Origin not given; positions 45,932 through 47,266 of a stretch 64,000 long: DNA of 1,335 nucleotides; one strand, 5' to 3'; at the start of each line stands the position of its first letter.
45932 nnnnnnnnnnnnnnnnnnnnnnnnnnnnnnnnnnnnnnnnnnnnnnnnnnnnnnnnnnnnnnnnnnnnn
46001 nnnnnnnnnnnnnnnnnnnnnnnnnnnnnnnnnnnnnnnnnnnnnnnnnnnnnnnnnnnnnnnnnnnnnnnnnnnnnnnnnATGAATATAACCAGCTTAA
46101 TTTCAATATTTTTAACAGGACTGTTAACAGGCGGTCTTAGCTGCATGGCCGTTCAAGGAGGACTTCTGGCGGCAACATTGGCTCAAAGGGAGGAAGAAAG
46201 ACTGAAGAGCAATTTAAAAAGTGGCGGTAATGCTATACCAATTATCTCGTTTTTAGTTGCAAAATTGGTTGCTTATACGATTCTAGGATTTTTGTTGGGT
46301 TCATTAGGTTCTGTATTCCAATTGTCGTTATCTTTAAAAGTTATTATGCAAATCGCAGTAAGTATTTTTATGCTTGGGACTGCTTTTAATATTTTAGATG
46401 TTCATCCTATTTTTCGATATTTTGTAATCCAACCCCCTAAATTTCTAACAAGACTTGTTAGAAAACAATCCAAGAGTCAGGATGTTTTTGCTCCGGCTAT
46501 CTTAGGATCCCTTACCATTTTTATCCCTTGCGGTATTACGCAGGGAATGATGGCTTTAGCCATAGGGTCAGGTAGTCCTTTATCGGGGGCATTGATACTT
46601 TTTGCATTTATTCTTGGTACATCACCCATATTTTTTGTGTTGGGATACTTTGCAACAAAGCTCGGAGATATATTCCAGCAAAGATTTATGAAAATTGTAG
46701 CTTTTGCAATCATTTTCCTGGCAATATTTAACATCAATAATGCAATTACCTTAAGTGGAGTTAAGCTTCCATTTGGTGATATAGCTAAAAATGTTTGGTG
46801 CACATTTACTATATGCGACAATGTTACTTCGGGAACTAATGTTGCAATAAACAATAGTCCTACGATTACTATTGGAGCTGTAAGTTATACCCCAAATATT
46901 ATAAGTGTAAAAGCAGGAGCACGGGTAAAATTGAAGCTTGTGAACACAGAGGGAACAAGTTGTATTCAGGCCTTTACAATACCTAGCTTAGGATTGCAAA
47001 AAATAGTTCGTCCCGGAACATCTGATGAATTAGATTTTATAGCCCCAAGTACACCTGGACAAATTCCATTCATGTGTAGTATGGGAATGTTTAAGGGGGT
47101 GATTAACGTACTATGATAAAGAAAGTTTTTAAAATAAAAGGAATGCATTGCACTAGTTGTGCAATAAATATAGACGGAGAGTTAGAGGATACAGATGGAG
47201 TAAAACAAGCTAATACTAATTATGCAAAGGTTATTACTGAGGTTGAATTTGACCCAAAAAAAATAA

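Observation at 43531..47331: Copper operon with two paralogous cupredoxin-like domains carrying a non-canonical Cys/Cys/Met/Met putative ligand set, one fused to a CcdA-like membrane protein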

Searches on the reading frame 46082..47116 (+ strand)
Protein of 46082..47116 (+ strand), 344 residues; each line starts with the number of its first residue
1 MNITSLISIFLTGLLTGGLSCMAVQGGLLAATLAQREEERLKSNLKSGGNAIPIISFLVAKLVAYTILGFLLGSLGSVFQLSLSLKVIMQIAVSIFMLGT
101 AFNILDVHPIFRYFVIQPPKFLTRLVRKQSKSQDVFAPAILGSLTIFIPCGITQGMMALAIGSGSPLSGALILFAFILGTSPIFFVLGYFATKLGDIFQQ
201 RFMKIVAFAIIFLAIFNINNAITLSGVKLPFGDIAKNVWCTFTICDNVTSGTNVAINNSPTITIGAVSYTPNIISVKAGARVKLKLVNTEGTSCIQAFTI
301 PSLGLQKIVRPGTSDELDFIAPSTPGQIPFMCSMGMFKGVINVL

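Call 3: search_protein_families(library=pfam, proteins=[window:46082-47116:+], max_evalue=0.01)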
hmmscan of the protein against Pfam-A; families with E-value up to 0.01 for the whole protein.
window:46082-47116:+ (344 aa): 3 families
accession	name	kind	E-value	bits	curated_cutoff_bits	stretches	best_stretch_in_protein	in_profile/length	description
PF13386.12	DsbD_2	-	8e-31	107.9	24.9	1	9-215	2-198/199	Cytochrome C biogenesis protein transmembrane region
PF13473.12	Cupredoxin_1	-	5.4e-13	49.3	27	1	257-341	20-102/104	Cupredoxin-like domain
PF02683.22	DsbD_TM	-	0.00018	21.4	27.1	1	6-196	5-190/219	Cytochrome C biogenesis protein transmembrane domain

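Call 4: search_protein_families(library=ncbifam, proteins=[window:46082-47116:+], max_evalue=0.01)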
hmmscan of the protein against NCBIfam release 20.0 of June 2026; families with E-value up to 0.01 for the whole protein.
window:46082-47116:+ (344 aa): 1 family
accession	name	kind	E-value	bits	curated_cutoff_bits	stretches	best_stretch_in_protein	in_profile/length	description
TIGR04246.1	nitrous_NosZ_Gp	equivalog_domain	0.0001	20.7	625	1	268-333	495-560/578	Sec-dependent nitrous-oxide reductase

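Call 6: search_solved_structures(query=window:46082-47116:+, max_evalue=10, show_alignments=3)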
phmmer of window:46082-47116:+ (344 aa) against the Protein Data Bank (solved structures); distinct sequences matched with E-value up to 10: 5.
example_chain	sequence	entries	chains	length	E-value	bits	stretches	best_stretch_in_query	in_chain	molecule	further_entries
2mry_A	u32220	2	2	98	0.013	18.3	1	268-340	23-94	Uncharacterized protein | CupA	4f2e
6co7_A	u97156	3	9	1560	0.26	14.1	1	111-243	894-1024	Predicted protein | Transient receptor potential cation channel subfamily M member-like 2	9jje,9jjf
1iby_A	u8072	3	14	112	0.29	13.9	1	267-333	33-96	NITROSOCYANIN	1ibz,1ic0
6kol_A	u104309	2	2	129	0.38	13.5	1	266-334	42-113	Blue (Type 1) copper domain protein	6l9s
6xmv_A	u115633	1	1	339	0.99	12.1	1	209-293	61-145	Hemolysin,Endolysin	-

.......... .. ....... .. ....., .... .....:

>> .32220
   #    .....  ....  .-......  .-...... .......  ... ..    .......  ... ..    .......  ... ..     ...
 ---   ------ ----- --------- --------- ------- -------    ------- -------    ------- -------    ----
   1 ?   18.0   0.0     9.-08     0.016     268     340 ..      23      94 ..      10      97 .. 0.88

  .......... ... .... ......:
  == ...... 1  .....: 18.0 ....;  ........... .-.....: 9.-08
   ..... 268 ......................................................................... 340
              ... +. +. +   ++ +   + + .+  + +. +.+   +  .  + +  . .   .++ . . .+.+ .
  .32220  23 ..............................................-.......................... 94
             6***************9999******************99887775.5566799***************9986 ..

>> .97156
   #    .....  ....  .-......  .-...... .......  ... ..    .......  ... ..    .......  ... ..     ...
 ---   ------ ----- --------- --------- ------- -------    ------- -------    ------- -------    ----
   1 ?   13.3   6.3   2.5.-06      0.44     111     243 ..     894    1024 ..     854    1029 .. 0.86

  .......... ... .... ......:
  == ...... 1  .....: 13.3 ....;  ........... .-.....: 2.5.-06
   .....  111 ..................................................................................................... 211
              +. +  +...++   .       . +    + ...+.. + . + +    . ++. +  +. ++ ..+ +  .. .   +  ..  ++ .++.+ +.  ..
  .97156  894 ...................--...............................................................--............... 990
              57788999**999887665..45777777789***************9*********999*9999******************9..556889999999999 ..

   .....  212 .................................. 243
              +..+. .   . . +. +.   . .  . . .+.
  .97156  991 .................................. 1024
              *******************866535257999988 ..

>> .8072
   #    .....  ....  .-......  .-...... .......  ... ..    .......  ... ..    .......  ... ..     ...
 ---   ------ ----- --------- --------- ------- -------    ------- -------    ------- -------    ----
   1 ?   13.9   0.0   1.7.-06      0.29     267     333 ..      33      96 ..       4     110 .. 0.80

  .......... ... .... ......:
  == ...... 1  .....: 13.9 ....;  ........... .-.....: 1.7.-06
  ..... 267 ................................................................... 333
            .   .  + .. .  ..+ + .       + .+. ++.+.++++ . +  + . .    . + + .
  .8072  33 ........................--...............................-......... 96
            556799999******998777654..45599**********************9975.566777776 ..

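Call 9: find_homologous_proteins(query=window:46082-47116:+, max_evalue=0.00001)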
Query window:46082-47116:+ (344 aa): 3968 proteins with E <= 0.00001 among 8000 candidates; the best 120 are listed.
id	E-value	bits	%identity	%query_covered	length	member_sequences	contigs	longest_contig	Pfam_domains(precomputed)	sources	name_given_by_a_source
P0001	5.5e-214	728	100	100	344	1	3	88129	PF13473.13,PF13386.13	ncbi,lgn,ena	-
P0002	2.5e-180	617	82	100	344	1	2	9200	PF13473.13,PF13386.13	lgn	-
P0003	8.7e-178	609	82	100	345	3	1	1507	PF13473.13,PF13386.13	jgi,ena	-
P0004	3.9e-175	600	81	100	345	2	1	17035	PF13473.13,PF13386.13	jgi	jgi:sulfite exporter TauE/SafE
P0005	1.6e-174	598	80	100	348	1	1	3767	PF13473.13,PF13386.13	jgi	jgi:uncharacterized protein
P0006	1.9e-173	595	80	99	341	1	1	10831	PF13473.13,PF13386.13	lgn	-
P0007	4.6e-173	593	79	99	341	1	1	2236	PF13473.13,PF13386.13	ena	-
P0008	9.5e-173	592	78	100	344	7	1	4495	PF13473.13,PF13386.13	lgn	-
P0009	1.1e-171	589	79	100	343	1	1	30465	PF13473.13,PF13386.13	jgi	jgi:sulfite exporter TauE/SafE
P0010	2.9e-171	587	79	99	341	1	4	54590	PF13473.13,PF13386.13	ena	-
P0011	3.2e-171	587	79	99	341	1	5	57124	PF13473.13,PF13386.13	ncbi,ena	-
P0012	3.2e-171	587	79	99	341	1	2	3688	PF13473.13,PF13386.13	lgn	-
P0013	5.9e-169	580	78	99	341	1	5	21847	PF13473.13,PF13386.13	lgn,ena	-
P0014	7.2e-168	576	76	99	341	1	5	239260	PF13473.13,PF13386.13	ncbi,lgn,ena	-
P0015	7.5e-167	573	76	99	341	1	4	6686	PF13473.13,PF13386.13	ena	-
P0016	1.1e-163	563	80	94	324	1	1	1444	PF13473.13,PF13386.13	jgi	jgi:sulfite exporter TauE/SafE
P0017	3.9e-159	548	77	94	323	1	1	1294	PF13473.13,PF02683.23,PF13386.13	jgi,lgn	jgi:sulfite exporter TauE/SafE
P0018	5.6e-158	544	72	99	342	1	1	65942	PF13473.13,PF02683.23,PF13386.13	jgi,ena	-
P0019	2.0e-156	539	70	99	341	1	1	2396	PF13473.13,PF02683.23,PF13386.13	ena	-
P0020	5.4e-156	537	71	99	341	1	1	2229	PF13473.13,PF02683.23,PF13386.13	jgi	jgi:uncharacterized protein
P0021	6.0e-156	537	70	100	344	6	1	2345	PF13473.13,PF13386.13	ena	-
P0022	7.3e-156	537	71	99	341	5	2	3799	PF13473.13,PF02683.23,PF13386.13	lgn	-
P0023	1.2e-155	536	71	99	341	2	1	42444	PF13473.13,PF02683.23,PF13386.13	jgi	jgi:sulfite exporter TauE/SafE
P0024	2.7e-155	535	73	99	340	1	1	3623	PF13473.13,PF02683.23,PF13386.13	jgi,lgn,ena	-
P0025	5.2e-155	534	69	99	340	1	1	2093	PF13473.13,PF02683.23,PF13386.13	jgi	jgi:sulfite exporter TauE/SafE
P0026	7.7e-154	530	72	99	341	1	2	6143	PF13473.13,PF02683.23,PF13386.13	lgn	-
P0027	1.2e-153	529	70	99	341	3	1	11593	PF13473.13,PF02683.23,PF13386.13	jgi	jgi:sulfite exporter TauE/SafE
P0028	1.3e-153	529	71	100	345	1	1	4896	PF13473.13,PF02683.23,PF13386.13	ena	-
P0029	1.9e-153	529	71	99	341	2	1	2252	PF13473.13,PF13386.13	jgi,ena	-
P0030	3.0e-153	528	72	99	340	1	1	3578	PF13473.13,PF13386.13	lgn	-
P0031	3.4e-153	528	70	99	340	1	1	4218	PF13473.13,PF02683.23,PF13386.13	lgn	-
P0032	3.7e-153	528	69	99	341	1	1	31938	PF13473.13,PF02683.23,PF13386.13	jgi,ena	-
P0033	3.7e-153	528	71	99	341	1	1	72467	PF13473.13,PF02683.23,PF13386.13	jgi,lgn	jgi:sulfite exporter TauE/SafE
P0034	4.4e-153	528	72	99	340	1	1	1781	PF13473.13,PF13386.13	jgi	jgi:sulfite exporter TauE/SafE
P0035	7.6e-153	527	69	99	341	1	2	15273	PF13473.13,PF02683.23,PF13386.13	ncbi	-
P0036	1.3e-152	526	70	99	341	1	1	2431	PF13473.13,PF02683.23,PF13386.13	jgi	jgi:sulfite exporter TauE/SafE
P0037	3.9e-152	525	69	99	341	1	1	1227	PF13473.13,PF02683.23,PF13386.13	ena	-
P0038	6.8e-152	524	70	99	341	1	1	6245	PF13473.13,PF02683.23,PF13386.13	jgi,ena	-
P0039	8.3e-152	523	70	99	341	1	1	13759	PF13473.13,PF13386.13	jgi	jgi:sulfite exporter TauE/SafE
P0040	2.6e-151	522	69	99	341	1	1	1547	PF13473.13,PF02683.23,PF13386.13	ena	-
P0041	6.7e-151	520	69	99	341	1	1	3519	PF13473.13,PF02683.23,PF13386.13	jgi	-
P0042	7.7e-151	520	70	99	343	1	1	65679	PF13473.13,PF13386.13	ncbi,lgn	-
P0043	9.5e-151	520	68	99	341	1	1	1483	PF13473.13,PF02683.23,PF13386.13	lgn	-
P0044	1.1e-149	517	70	99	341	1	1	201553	PF13473.13,PF02683.23,PF13386.13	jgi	jgi:uncharacterized protein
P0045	1.1e-149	516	69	99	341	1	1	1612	PF13473.13,PF02683.23,PF13386.13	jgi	jgi:sulfite exporter TauE/SafE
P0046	1.7e-149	516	68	99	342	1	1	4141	PF13473.13,PF13386.13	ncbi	-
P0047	1.9e-149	516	69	100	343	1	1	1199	PF13473.13,PF02683.23,PF13386.13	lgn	-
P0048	1.4e-148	513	68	99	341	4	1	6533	PF13473.13,PF02683.23,PF13386.13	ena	-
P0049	3.0e-148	512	68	99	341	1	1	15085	PF13473.13,PF02683.23,PF13386.13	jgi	jgi:sulfite exporter TauE/SafE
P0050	5.4e-148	511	69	99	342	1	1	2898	PF13473.13,PF02683.23,PF13386.13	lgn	-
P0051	1.4e-146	506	68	100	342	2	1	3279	PF13473.13,PF13386.13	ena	-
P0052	1.5e-146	506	68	100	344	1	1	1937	PF13473.13,PF02683.23,PF13386.13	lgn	-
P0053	1.5e-146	506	67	99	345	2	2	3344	PF13473.13,PF02683.23,PF13386.13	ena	-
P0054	2.1e-146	506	68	100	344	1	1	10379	PF13473.13,PF13386.13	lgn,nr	nr:sulfite exporter TauE/SafE family protein [Candidatus Levybacteria bacterium]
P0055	4.3e-146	505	67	100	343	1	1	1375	PF13473.13,PF02683.23,PF13386.13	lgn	-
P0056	5.0e-146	504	68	100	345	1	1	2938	PF13473.13,PF02683.23,PF13386.13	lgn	-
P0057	1.2e-145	503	68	99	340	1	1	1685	PF13473.13,PF13386.13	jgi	jgi:sulfite exporter TauE/SafE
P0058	1.8e-145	503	67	100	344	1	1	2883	PF13473.13,PF02683.23,PF13386.13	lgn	-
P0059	4.1e-145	501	68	99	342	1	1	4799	PF13473.13,PF13386.13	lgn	-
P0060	4.2e-145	501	68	100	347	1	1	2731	PF13473.13,PF02683.23,PF13386.13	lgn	-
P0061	7.0e-145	501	67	100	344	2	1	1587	PF13473.13,PF13386.13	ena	-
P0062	8.6e-145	500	70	94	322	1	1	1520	PF13473.13,PF02683.23,PF13386.13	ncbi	-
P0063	1.2e-144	500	67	100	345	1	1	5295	PF13473.13,PF02683.23,PF13386.13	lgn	-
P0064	4.8e-144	498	65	100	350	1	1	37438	PF13473.13,PF02683.23,PF13386.13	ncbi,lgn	-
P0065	6.1e-144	498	67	100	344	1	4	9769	PF13473.13,PF13386.13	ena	-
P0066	6.4e-144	498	67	99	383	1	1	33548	PF13473.13,PF13386.13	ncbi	-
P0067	6.9e-144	497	71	94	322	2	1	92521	PF13473.13,PF02683.23,PF13386.13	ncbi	-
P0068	8.3e-144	497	66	100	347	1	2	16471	PF13473.13,PF02683.23,PF13386.13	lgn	-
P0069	1.2e-143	497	67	99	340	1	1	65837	PF13473.13,PF02683.23,PF13386.13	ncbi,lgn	-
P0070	1.4e-143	496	72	94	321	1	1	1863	PF13473.13,PF02683.23,PF13386.13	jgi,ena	-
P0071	1.9e-143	496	67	99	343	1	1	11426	PF13473.13,PF13386.13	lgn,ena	-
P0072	2.0e-143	496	68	100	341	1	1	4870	PF13473.13,PF02683.23,PF13386.13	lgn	-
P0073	2.8e-143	495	65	100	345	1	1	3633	PF13473.13,PF13386.13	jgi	jgi:uncharacterized protein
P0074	3.5e-143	495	67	100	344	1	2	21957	PF13473.13,PF02683.23,PF13386.13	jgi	-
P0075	3.5e-143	495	68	100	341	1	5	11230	PF13473.13,PF02683.23,PF13386.13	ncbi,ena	-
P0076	1.1e-142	493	67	100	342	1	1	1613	PF13473.13,PF02683.23,PF13386.13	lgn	-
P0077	1.1e-142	493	67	100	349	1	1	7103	PF13473.13,PF13386.13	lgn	-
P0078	2.0e-142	493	67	100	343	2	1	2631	PF13473.13,PF02683.23,PF13386.13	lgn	-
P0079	2.1e-142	493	65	99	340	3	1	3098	PF13473.13,PF02683.23,PF13386.13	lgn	-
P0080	2.1e-142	493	68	99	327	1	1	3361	PF13473.13,PF02683.23,PF13386.13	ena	-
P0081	3.2e-142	492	66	100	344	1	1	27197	PF13473.13,PF02683.23,PF13386.13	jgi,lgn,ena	-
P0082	3.9e-142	492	66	99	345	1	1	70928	PF13473.13,PF13386.13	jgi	jgi:sulfite exporter TauE/SafE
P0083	4.4e-142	491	66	100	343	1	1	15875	PF13473.13,PF02683.23,PF13386.13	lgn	-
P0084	7.6e-142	491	67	99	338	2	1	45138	PF13473.13,PF02683.23,PF13386.13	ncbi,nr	ncbi:MAG TPA: sulfite exporter TauE/SafE family protein [Patescibacteria group bacterium]|nr:sulfite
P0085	9.0e-142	490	68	99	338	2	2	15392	PF13473.13,PF02683.23,PF13386.13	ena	-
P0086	1.1e-141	490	66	100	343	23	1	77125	PF13473.13,PF13386.13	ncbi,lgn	-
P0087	1.3e-141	490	65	100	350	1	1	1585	PF13473.13,PF02683.23,PF13386.13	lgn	-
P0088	1.6e-141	490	68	94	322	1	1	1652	PF13473.13,PF02683.23,PF13386.13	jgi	-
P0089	3.2e-141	489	67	99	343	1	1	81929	PF13473.13,PF02683.23,PF13386.13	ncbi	-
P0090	5.2e-141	488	66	99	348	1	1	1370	PF13473.13,PF02683.23,PF13386.13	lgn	-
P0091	5.8e-141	488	65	99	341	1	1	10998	PF13473.13,PF02683.23,PF13386.13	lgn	-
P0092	6.6e-141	488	67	100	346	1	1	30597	PF13473.13,PF02683.23,PF13386.13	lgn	-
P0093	1.2e-140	487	67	99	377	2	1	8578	PF13473.13,PF02683.23,PF13386.13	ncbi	-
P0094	3.2e-140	485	68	94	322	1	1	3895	PF13473.13,PF02683.23,PF13386.13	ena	-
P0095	3.4e-140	485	65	99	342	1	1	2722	PF13473.13,PF02683.23,PF13386.13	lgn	-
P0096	3.9e-140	485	66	99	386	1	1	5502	PF13473.13,PF13386.13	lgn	-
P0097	6.1e-140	484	66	100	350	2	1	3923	PF13473.13,PF02683.23,PF13386.13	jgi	jgi:sulfite exporter TauE/SafE/plastocyanin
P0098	7.6e-140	484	65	100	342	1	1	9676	PF13473.13,PF02683.23,PF13386.13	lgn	-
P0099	1.9e-139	483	66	100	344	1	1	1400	PF13473.13,PF02683.23,PF13386.13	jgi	jgi:sulfite exporter TauE/SafE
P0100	2.8e-139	482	66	100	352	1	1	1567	PF13473.13,PF02683.23,PF13386.13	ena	-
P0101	3.3e-139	482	65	100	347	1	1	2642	PF13473.13,PF02683.23,PF13386.13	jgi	-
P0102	3.6e-139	482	68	99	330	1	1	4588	PF13473.13,PF13386.13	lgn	-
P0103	3.8e-139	482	67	99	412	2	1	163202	PF13473.13,PF02683.23,PF13386.13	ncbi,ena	-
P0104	4.7e-139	482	65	100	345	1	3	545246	PF13473.13,PF02683.23,PF13386.13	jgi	jgi:uncharacterized protein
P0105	5.1e-139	481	65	100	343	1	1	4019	PF13473.13,PF13386.13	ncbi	-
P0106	7.3e-139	481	65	99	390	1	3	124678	PF13473.13,PF02683.23,PF13386.13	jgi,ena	jgi:sulfite exporter TauE/SafE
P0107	1.2e-138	480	66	100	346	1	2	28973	PF13473.13,PF02683.23,PF13386.13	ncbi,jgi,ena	-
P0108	1.3e-138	480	65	99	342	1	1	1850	PF13473.13,PF02683.23,PF13386.13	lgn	-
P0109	1.6e-138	480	65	100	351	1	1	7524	PF13473.13,PF02683.23,PF13386.13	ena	-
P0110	1.8e-138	480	65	100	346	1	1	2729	PF13473.13,PF02683.23,PF13386.13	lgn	-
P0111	1.9e-138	480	67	100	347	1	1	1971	PF13473.13,PF02683.23,PF13386.13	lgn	-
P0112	2.5e-138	479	65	100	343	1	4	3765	PF13473.13,PF02683.23,PF13386.13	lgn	-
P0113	2.8e-138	479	64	100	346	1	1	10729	PF13473.13,PF02683.23,PF13386.13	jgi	jgi:sulfite exporter TauE/SafE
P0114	2.9e-138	479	65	100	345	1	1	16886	PF13473.13,PF02683.23,PF13386.13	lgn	-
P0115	5.1e-138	478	65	100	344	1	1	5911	PF13473.13,PF02683.23,PF13386.13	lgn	-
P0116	8.6e-138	477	64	100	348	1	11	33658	PF13473.13,PF13386.13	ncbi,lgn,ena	-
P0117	1.0e-137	477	65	99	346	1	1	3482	PF13473.13,PF02683.23,PF13386.13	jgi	-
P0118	1.1e-137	477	66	100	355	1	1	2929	PF13473.13,PF02683.23,PF13386.13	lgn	-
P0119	1.1e-137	477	65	100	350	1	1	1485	PF13473.13,PF02683.23,PF13386.13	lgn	-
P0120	1.2e-137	477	65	99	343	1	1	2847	PF13473.13,PF02683.23,PF13386.13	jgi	jgi:uncharacterized protein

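Call 21: find_related_loci(query=A2, collection=genome_contigs, flank=6000)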
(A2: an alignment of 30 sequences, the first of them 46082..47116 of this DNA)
Query A2 (344 aa) in genome_contigs; peptide patterns used: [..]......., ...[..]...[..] (x = any residue, [..] = any of these).
599 stretches matched a pattern (row limit reached: there are more); 544 encode a relative of the query (tblastn E <= 1e-3); the best 80 are kept; 80 distinct loci.
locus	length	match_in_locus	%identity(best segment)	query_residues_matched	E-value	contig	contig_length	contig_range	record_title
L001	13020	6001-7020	76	5-344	1e-177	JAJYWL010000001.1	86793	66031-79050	MAG: bacterium isolate FK3.bin113 NODE_425_length_86793_cov_3.578578, whole genome shotgun sequence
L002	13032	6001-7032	70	2-344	1e-162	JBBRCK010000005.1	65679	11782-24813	MAG: Candidatus Levyibacteriota bacterium isolate Co_metawrap_2398 Cmw_2398_k141_12885751_length_65679_cov_18.9989, whol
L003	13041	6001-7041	66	4-344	1e-153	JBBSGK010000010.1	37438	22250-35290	MAG: Candidatus Levyibacteriota bacterium isolate LS2_sbin.37 LS2_sbin.37_K_713867_L_37438_cov_10.0000, whole genome sho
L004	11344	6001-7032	67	1-344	2e-149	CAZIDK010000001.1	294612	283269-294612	MAG TPA_asm: uncultured Gammaproteobacteria bacterium isolate SRP302447_co4_23 genome assembly, contig: NODE_116_length_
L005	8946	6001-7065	63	1-344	4e-146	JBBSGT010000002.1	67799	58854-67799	MAG: Candidatus Levyibacteriota bacterium isolate LS2_sbin.47 LS2_sbin.47_K_1106253_L_67799_cov_18.1560, whole genome sh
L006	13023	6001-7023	63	5-344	2e-144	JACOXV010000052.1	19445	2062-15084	MAG: Candidatus Levyibacteriota bacterium isolate NC_groundwater_162_Ag_S-0.1um_38_10 S4_GD2017_2_S1_scaffold_2331, whol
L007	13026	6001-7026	61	6-344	2e-143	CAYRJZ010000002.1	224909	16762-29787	MAG TPA_asm: uncultured Gammaproteobacteria bacterium isolate SRP170004_co1_576 genome assembly, contig: NODE_54_length_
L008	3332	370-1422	63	5-344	2e-149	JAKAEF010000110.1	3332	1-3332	MAG: bacterium isolate WY1.bin131 NODE_56658_length_3332_cov_1.207176, whole genome shotgun sequence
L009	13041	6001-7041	62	1-343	8e-143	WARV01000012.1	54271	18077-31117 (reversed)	MAG: Patescibacteria group bacterium isolate AMAZON01 genome_12, whole genome shotgun sequence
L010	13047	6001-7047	63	1-344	5e-143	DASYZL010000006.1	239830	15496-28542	MAG TPA_asm: Patescibacteria group bacterium isolate SMAG_U6361 k141_860068, whole genome shotgun sequence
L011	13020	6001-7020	61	5-344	7e-143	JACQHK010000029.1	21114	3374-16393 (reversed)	MAG: Candidatus Microgenomates bacterium isolate NC_groundwater_1097_Ag_S2p5_39_41 S_2p5_S6_coassembly_k141_2354808, who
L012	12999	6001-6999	64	2-344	2e-142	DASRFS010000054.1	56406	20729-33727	MAG TPA_asm: Patescibacteria group bacterium isolate SMAG_U10038 k141_1786059, whole genome shotgun sequence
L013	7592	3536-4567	61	1-344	1e-142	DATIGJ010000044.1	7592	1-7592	MAG TPA_asm: Patescibacteria group bacterium isolate SMAG_U16418 k141_9536, whole genome shotgun sequence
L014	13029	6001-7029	64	5-344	1e-145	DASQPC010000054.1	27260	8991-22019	MAG TPA_asm: Candidatus Methylomirabilota bacterium isolate SMAG_U10819 k141_2763005, whole genome shotgun sequence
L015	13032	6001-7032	68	1-344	2e-141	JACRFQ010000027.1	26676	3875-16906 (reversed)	MAG: Candidatus Levyibacteriota bacterium isolate NC_groundwater_1729_Pr3_B-0.1um_34_132 SR-2_scaffold_141_1446230, whol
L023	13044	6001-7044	61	5-344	1e-138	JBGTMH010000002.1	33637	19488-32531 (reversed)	MAG: Patescibacteria group bacterium isolate JTS-RE358 k141_11995460, whole genome shotgun sequence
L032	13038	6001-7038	60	2-344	5e-136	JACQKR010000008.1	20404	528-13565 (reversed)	MAG: Candidatus Levyibacteriota bacterium isolate NC_groundwater_1182_Ag_S-0.1um_43_56 S_p1_S3_coassembly_k141_484579, w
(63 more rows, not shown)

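Call 23: predict_structure(alignment_id=A2)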
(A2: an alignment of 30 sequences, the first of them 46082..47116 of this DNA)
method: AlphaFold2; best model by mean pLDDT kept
length: 344 residues; sequences in the alignment: 30
mean_pLDDT: 60.0   pTM: 0.39
mean pLDDT of the five models: 60.0, 59.6, 58.1, 56.9, 52.3
residues with pLDDT >= 90: 0; 70-90: 95; 50-70: 135; < 50: 114
segments of 3 or more residues with pLDDT < 50: 1-42, 44-49, 108-133, 135-149, 227-240, 244-251
pLDDT, mean of each block of 10 residues (from residue 1): 40 39 33 46 47 63 72 66 61 64 58 42 46 47 44 61 73 70 57 55 64 64 52 48 45 65 70 82 79 68 80 81 84 66 82
secondary structure, 60 per line:
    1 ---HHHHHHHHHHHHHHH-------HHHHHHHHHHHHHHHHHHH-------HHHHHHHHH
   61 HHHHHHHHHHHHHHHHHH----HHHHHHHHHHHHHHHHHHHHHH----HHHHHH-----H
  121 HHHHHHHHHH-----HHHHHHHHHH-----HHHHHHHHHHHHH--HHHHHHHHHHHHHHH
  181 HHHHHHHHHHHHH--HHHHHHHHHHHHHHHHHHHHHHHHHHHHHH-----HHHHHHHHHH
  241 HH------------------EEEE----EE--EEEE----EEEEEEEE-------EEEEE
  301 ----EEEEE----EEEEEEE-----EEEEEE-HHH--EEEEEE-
elements in order: H4-18 H26-44 H52-78 H83-104 H109-114 H120-130 H136-145 H151-163 H166-193 H196-225 H231-242 E261-264 E273-276 E281-288 E296-300 E305-309 E314-320 E326-331 E338-343
